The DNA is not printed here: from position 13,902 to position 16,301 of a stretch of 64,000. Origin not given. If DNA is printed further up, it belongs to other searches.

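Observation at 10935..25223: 14-kb operon coupling two ABC permease pairs (no ATPase) to two ~1300-aa exported proteins and an NHL/Yip1 membrane chimera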

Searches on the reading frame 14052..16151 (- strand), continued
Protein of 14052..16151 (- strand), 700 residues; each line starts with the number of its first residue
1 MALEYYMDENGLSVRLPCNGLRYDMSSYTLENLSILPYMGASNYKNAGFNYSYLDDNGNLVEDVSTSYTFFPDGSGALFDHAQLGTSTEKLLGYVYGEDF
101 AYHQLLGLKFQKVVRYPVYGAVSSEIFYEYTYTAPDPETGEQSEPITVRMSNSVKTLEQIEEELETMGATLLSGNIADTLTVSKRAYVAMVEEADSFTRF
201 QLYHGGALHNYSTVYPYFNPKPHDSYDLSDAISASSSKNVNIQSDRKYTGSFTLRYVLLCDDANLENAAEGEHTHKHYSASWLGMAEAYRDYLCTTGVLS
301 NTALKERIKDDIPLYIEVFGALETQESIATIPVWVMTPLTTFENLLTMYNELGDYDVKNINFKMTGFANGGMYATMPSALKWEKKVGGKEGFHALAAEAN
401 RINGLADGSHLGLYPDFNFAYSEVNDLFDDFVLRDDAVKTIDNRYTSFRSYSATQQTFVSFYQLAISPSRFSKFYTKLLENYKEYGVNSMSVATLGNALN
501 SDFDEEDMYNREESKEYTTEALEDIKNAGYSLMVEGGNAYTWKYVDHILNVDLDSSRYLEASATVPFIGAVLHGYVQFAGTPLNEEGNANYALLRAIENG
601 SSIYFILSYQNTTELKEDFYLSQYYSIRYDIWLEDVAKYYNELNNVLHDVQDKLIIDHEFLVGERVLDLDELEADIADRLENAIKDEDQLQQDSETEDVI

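Call 64: find_homologous_proteins(query=L084:10933-13203:+, max_evalue=0.00001)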
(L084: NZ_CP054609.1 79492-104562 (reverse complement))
Query L084:10933-13203:+ (757 aa): 111 proteins with E <= 0.00001 among 8000 candidates.
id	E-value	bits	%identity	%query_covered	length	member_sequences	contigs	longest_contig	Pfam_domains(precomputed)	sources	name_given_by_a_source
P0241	0.0e+0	1574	89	100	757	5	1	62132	PF18952.7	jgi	-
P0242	0.0e+0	1332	74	100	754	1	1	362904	PF18952.7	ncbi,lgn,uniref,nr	ncbi:hypothetical protein FHS18_003487 [Paenibacillus phyllosphaerae]|uniref:Uncharacterized protein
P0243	0.0e+0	1253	71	100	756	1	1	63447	PF18952.7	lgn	-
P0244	0.0e+0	1253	71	100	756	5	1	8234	PF18952.7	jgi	jgi:hypothetical protein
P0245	0.0e+0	1246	72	95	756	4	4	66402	PF18952.7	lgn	-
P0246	0.0e+0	1244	71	100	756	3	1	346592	PF18952.7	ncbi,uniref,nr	ncbi:hypothetical protein KP806_13385 [Paenibacillus sp. N4]|uniref:DUF5696 domain-containing protei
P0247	0.0e+0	1240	70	100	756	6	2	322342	PF18952.7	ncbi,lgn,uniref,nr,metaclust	ncbi:DUF5696 domain-containing protein [Paenibacillus sp. Soil522]|uniref:DUF5696 domain-containing 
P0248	0.0e+0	1232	70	100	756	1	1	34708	PF18952.7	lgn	-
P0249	0.0e+0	1225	70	97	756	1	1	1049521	PF18952.7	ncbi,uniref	ncbi:DUF5696 domain-containing protein [Paenibacillus sp. NRS-1760]|uniref:DUF5696 domain-containing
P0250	0.0e+0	1216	69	100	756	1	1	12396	PF18952.7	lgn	-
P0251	0.0e+0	1213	69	100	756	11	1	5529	PF18952.7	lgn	-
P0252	0.0e+0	1212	68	98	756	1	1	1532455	PF18952.7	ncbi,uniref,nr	ncbi:hypothetical protein I6N90_06290 [Paenibacillus sp. GSMTC-2017]|uniref:DUF5696 domain-containin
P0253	0.0e+0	1208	68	100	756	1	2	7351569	PF18952.7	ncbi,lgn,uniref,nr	ncbi:hypothetical protein BK133_24395 [Paenibacillus sp. FSL H8-0548]|uniref:DUF5696 domain-containi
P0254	0.0e+0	1207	68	100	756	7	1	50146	PF18952.7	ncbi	-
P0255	0.0e+0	1203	68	100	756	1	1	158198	PF18952.7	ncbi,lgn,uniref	ncbi:DUF5696 domain-containing protein [Paenibacillus sp. 2TAB23]|uniref:DUF5696 domain-containing p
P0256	0.0e+0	1197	67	100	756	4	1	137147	PF18952.7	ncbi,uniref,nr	ncbi:DUF5696 domain-containing protein [Paenibacillus luteus]|uniref:DUF5696 domain-containing prote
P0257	0.0e+0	1176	67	99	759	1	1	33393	PF18952.7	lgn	-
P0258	0.0e+0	1175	66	100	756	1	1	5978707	PF18952.7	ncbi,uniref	ncbi:DUF5696 domain-containing protein [Paenibacillus sp. FA6]|uniref:DUF5696 domain-containing prot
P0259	0.0e+0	1171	67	98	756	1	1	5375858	PF18952.7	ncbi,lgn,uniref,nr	ncbi:glycoside hydrolase [Paenibacillus sp. 32O-W]|uniref:DUF5696 domain-containing protein n=1 Tax=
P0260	0.0e+0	1169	66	100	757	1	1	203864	PF18952.7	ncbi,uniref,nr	ncbi:DUF5696 domain-containing protein [Paenibacillus kobensis]|uniref:DUF5696 domain-containing pro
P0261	0.0e+0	1164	68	96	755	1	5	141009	PF18952.7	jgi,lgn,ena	-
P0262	0.0e+0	1158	66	100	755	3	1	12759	PF18952.7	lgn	-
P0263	0.0e+0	1153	65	100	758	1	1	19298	PF18952.7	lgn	-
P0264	0.0e+0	1144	67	97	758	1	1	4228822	PF18952.7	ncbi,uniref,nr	ncbi:DUF5696 domain-containing protein [Paenibacillus protaetiae]|uniref:Glycoside hydrolase n=1 Tax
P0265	0.0e+0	1143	66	96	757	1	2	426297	PF18952.7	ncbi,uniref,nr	ncbi:DUF5696 domain-containing protein [Paenibacillus xylaniclasticus]|uniref:DUF5696 domain-contain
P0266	0.0e+0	1140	67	95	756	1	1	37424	PF18952.7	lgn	-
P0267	0.0e+0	1092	63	96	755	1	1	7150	PF18952.7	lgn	-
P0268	0.0e+0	1091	62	100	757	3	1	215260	PF18952.7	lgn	-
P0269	0.0e+0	1081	65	92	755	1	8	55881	PF18952.7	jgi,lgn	jgi:hypothetical protein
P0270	1.3e-291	987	58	100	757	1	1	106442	PF18952.7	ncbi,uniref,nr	ncbi:DUF5696 domain-containing protein [Paenibacillus koleovorans]|uniref:DUF5696 domain-containing 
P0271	1.4e-290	984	58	98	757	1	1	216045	PF18952.7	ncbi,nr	ncbi:hypothetical protein EBB07_10500 [Paenibacillaceae bacterium]|nr:hypothetical protein EBB07_105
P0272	6.4e-284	962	58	98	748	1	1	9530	PF18952.7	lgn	-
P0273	1.4e-283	961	58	97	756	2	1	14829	PF18952.7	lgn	-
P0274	3.4e-282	956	56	99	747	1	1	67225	PF18952.7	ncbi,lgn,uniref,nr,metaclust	ncbi:DUF5696 domain-containing protein [Cohnella thermotolerans]|uniref:DUF5696 domain-containing pr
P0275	5.4e-282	956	57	99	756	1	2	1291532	PF18952.7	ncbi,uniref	ncbi:DUF5696 domain-containing protein [Paenibacillus hodogayensis]|uniref:DUF5696 domain-containing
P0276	6.1e-280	949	58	97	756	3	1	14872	PF18952.7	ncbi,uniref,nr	ncbi:hypothetical protein FE784_39310 [Paenibacillus hemerocallicola]|uniref:Uncharacterized protein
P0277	9.3e-280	948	60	92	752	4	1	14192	PF18952.7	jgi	jgi:hypothetical protein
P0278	5.5e-279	946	72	73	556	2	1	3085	PF18952.7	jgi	jgi:hypothetical protein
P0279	9.5e-277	938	59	93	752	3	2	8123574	PF18952.7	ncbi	ncbi:DUF5696 domain-containing protein [Paenibacillus sepulcri]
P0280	5.3e-270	916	57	94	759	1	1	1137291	PF18952.7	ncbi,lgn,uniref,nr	ncbi:DUF5696 domain-containing protein [Paenibacillus sp. BC26]|uniref:DUF5696 domain-containing pro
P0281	1.1e-267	908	55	97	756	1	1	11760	PF18952.7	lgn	-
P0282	7.6e-267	906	56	94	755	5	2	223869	PF18952.7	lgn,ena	-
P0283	2.7e-265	900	56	92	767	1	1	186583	PF18952.7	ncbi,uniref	ncbi:DUF5696 domain-containing protein [Paenibacillus sp. GYB003]|uniref:DUF5696 domain-containing p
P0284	1.1e-263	895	55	93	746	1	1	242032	PF18952.7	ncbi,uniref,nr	ncbi:DUF5696 domain-containing protein [Cohnella fermenti]|uniref:Uncharacterized protein n=1 Tax=Co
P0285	3.6e-259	880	69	73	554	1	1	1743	PF18952.7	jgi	-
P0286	8.0e-256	869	53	93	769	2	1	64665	PF18952.7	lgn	-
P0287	1.4e-255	868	53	92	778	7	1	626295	PF18952.7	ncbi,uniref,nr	ncbi:DUF5696 domain-containing protein [Paenibacillus sp. 32352]|uniref:DUF5696 domain-containing pr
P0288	2.7e-255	867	54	92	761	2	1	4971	PF18952.7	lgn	-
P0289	7.0e-255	866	54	92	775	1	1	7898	PF18952.7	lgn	-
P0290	5.8e-254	863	52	92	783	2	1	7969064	PF18952.7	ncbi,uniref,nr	ncbi:hypothetical protein SK3146_05798 [Paenibacillus konkukensis]|uniref:Uncharacterized protein n=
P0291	5.1e-250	850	51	94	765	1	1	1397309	PF18952.7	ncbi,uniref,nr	ncbi:hypothetical protein GQF01_24570 [Paenibacillus sp. 5J-6]|uniref:Uncharacterized protein n=1 Ta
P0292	2.1e-249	848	50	98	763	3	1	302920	PF18952.7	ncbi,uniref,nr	ncbi:DUF5696 domain-containing protein [Paenibacillus sp. 32352]|uniref:DUF5696 domain-containing pr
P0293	2.1e-248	845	53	92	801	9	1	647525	PF18952.7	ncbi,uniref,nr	ncbi:DUF5696 domain-containing protein [Paenibacillus sp. WQ 127069]|uniref:DUF5696 domain-containin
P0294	1.1e-247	842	51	93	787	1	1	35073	PF18952.7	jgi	jgi:hypothetical protein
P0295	2.5e-247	841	53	92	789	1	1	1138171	PF18952.7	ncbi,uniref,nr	ncbi:DUF5696 domain-containing protein [Paenibacillus piri]|uniref:Uncharacterized protein n=1 Tax=P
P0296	2.7e-247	841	51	92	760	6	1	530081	PF18952.7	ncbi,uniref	ncbi:DUF5696 domain-containing protein [Paenibacillus sp. YIM B09110]|uniref:DUF5696 domain-containi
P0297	1.4e-245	835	51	92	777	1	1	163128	PF18952.7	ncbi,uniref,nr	ncbi:DUF5696 domain-containing protein [Paenibacillus cremeus]|uniref:Uncharacterized protein n=1 Ta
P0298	9.8e-245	832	50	92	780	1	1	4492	PF18952.7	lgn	-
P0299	1.9e-244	832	51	93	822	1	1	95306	PF18952.7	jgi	jgi:hypothetical protein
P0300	2.1e-244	831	52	92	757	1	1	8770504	PF18952.7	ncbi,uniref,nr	ncbi:DUF5696 domain-containing protein [Paenibacillus hamazuiensis]|uniref:DUF5696 domain-containing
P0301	1.0e-243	829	51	92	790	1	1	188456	PF18952.7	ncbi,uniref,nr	ncbi:DUF5696 domain-containing protein [Paenibacillus filicis]|uniref:DUF5696 domain-containing prot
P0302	1.3e-242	825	50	92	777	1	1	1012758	PF18952.7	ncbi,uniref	ncbi:DUF5696 domain-containing protein [Paenibacillus sp. NPDC056579]|uniref:DUF5696 domain-containi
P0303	1.3e-242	825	52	92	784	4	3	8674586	PF18952.7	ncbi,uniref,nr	ncbi:DUF5696 domain-containing protein [Paenibacillus mucilaginosus]|uniref:Uncharacterized protein 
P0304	3.0e-242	824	52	92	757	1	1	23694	PF18952.7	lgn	-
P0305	3.7e-241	821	51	93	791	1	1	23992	PF18952.7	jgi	jgi:hypothetical protein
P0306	3.4e-239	814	51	92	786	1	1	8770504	PF18952.7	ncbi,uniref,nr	ncbi:DUF5696 domain-containing protein [Paenibacillus hamazuiensis]|uniref:DUF5696 domain-containing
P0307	1.9e-236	805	49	92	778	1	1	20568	PF18952.7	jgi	-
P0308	6.1e-236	803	51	92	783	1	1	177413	PF18952.7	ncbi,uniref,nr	ncbi:hypothetical protein GC093_14720 [Paenibacillus sp. LMG 31456]|uniref:Uncharacterized protein n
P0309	5.4e-235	800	52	92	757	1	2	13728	PF18952.7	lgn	-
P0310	1.1e-234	799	49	92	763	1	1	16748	PF18952.7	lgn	-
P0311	5.8e-234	797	51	92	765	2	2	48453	PF18952.7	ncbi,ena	-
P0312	1.0e-226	773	47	98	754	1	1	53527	PF18952.7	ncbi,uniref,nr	ncbi:hypothetical protein PA598K_01209 [Paenibacillus sp. 598K]|uniref:DUF5696 domain-containing pro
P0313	4.4e-226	771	48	92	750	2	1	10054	PF18952.7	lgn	-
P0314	3.1e-225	768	48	98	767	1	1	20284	PF18952.7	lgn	-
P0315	2.4e-222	758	47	92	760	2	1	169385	PF18952.7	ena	-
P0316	4.1e-201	688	45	92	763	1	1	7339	PF18952.7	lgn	-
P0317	6.2e-187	641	42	98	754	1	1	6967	PF18952.7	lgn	-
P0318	6.2e-187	641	40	99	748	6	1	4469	PF18952.7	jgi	-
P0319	2.3e-183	630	42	99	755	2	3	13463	PF18952.7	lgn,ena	-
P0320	5.6e-180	618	41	98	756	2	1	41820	PF18952.7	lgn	-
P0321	1.2e-178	614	40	97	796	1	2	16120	PF18952.7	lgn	-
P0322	3.4e-177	609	41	99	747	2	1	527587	PF18952.7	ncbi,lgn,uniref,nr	ncbi:DUF5696 domain-containing protein [Paenibacillus sp. ATY16]|uniref:DUF5696 domain-containing pr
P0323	3.1e-176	606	43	92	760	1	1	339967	PF18952.7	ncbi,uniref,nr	ncbi:DUF5696 domain-containing protein [Paenibacillus eucommiae]|uniref:Uncharacterized protein n=1 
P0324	8.8e-176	604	42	93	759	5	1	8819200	PF18952.7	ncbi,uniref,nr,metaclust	ncbi:DUF5696 domain-containing protein [Paenibacillus caseinilyticus]|uniref:Uncharacterized protein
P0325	4.4e-175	602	40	98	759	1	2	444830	PF18952.7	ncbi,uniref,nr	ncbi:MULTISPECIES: DUF5696 domain-containing protein [Paenibacillus]|uniref:DUF5696 domain-containin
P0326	2.1e-174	600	42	92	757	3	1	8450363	PF18952.7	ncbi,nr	ncbi:DUF5696 domain-containing protein [Paenibacillus sp. P26]|nr:DUF5696 domain-containing protein 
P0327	7.4e-174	598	41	98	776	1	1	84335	PF18952.7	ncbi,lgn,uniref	ncbi:DUF5696 domain-containing protein [Paenibacillus sp. IITD108]|uniref:DUF5696 domain-containing 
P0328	1.4e-173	597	41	92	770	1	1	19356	PF18952.7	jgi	jgi:hypothetical protein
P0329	1.1e-172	594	42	92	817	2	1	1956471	PF18952.7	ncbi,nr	ncbi:DUF5696 domain-containing protein [Paenibacillus nasutitermitis]|nr:DUF5696 domain-containing p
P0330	7.4e-172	592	40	98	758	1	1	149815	PF18952.7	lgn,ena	-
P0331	3.3e-169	583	41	92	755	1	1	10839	PF18952.7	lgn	-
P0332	1.3e-167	577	39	94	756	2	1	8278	PF18952.7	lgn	-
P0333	4.1e-166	573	42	92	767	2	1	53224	PF18952.7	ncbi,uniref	ncbi:DUF5696 domain-containing protein [Cohnella soli]|uniref:DUF5696 domain-containing protein n=1 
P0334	1.2e-164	568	40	92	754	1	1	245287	PF18952.7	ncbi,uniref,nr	ncbi:DUF5696 domain-containing protein [Neobacillus kokaensis]|uniref:Uncharacterized protein n=1 Ta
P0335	7.7e-164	565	39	98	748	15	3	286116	PF18952.7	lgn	-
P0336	7.8e-159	548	38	99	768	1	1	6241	PF18952.7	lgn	-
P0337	2.1e-62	230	29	81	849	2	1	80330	PF18952.7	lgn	-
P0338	6.6e-60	221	28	81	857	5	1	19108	PF18952.7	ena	-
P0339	6.1e-55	205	28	80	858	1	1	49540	PF18952.7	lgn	-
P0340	9.4e-55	204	28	78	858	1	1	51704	PF18952.7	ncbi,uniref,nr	ncbi:DUF5696 domain-containing protein [Cohnella luojiensis]|uniref:DUF5057 domain-containing protei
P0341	1.4e-48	184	26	77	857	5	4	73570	PF18952.7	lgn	-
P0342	1.4e-45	174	28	78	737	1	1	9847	PF18952.7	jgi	jgi:hypothetical protein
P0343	8.7e-43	165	26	91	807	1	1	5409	PF18952.7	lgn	-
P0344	1.9e-41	160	26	78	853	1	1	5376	PF18952.7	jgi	jgi:glutaredoxin-related protein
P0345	8.4e-34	135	27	70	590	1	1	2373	PF18952.7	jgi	jgi:hypothetical protein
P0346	9.6e-34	135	26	70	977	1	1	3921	PF18952.7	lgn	-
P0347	8.5e-33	132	27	70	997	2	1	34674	PF18952.7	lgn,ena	-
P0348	1.4e-26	111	26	78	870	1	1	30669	PF18952.7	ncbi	-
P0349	8.6e-26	109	27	85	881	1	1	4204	PF18952.7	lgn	-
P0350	1.0e-25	108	27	74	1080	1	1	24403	PF18952.7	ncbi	-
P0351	5.2e-23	99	26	79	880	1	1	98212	PF18952.7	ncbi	-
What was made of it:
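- Some database sources name Paenibacillus orthologues 'glycoside hydrolase' (call 64). Some Paenibacillus genomes carry two DUF5696 copies (call 64), as expected for substrate-specialised uptake systems.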

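Call 65: find_encoding_contigs(protein=P0334, flank=10000, max_places=1)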
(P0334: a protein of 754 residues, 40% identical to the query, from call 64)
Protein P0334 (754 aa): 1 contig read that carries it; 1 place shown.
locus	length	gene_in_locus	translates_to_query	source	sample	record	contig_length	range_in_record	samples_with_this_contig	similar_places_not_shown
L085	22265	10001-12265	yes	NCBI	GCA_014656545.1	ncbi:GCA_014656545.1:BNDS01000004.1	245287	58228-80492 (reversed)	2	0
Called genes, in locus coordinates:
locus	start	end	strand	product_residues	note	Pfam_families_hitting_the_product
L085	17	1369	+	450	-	PF01547:SBP_bac_1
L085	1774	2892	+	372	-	PF00005:ABC_tran, PF17912:OB_MalK (weak), PF08402:TOBE_2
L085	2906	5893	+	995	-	PF01547:SBP_bac_1, PF13416:SBP_bac_8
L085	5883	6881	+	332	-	PF00528:BPD_transp_1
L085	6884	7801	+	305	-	PF00528:BPD_transp_1 (weak)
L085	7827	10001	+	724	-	PF08450:SGL (weak), PF01436:NHL (weak), PF04893:Yip1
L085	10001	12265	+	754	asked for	PF18952:DUF5696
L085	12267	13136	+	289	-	PF00528:BPD_transp_1 (weak)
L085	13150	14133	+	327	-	PF00528:BPD_transp_1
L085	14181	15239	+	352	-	PF01408:GFO_IDH_MocA, PF22725:GFO_IDH_MocA_C3, PF02894:GFO_IDH_MocA_C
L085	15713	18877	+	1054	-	PF02837:Glyco_hydro_2_N, PF22666:Glyco_hydro_2_N2, PF00703:Glyco_hydro_2, PF02836:Glyco_hydro_2_C, PF16353:LacZ_4, PF02929:Bgal_small_N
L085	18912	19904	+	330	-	PF01408:GFO_IDH_MocA, PF03807:F420_oxidored (weak), PF08635:ox_reductase_C, PF22725:GFO_IDH_MocA_C3, PF02894:GFO_IDH_MocA_C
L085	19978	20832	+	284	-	PF01261:AP_endonuc_2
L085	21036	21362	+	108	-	PF01074:Glyco_hydro_38N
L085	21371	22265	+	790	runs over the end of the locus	PF01074:Glyco_hydro_38N, PF09261:Alpha-mann_mid, PF18438:Glyco_hydro_38, PF07748:Glyco_hydro_38C, PF17677:Glyco_hydro38C2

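Call 66: find_encoding_contigs(protein=P0340, flank=10000, max_places=1)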
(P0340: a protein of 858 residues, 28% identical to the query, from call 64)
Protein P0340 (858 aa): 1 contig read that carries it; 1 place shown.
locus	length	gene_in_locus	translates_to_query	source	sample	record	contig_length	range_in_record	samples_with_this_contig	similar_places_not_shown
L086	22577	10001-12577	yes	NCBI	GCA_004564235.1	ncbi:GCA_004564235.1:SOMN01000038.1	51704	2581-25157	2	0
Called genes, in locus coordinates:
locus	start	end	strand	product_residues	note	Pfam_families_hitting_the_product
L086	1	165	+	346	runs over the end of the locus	PF00356:LacI, PF00532:Peripla_BP_1 (weak), PF13377:Peripla_BP_3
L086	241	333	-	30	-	PF13333:rve_2 (weak)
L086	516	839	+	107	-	-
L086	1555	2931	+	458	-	PF01547:SBP_bac_1, PF13416:SBP_bac_8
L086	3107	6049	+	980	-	PF01547:SBP_bac_1, PF13416:SBP_bac_8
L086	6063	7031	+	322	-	PF00528:BPD_transp_1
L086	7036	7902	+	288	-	PF00528:BPD_transp_1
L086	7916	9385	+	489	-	PF08450:SGL (faint), PF01436:NHL (faint)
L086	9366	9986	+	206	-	PF04893:Yip1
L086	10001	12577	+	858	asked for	PF18952:DUF5696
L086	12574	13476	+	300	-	PF00528:BPD_transp_1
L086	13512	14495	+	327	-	PF00528:BPD_transp_1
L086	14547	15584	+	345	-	PF02156:Glyco_hydro_26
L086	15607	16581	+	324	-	PF22612:GH113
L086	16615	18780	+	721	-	PF02927:CelD_N, PF00759:Glyco_hydro_9, PF00583:Acetyltransf_1 (weak), PF13508:Acetyltransf_7 (faint)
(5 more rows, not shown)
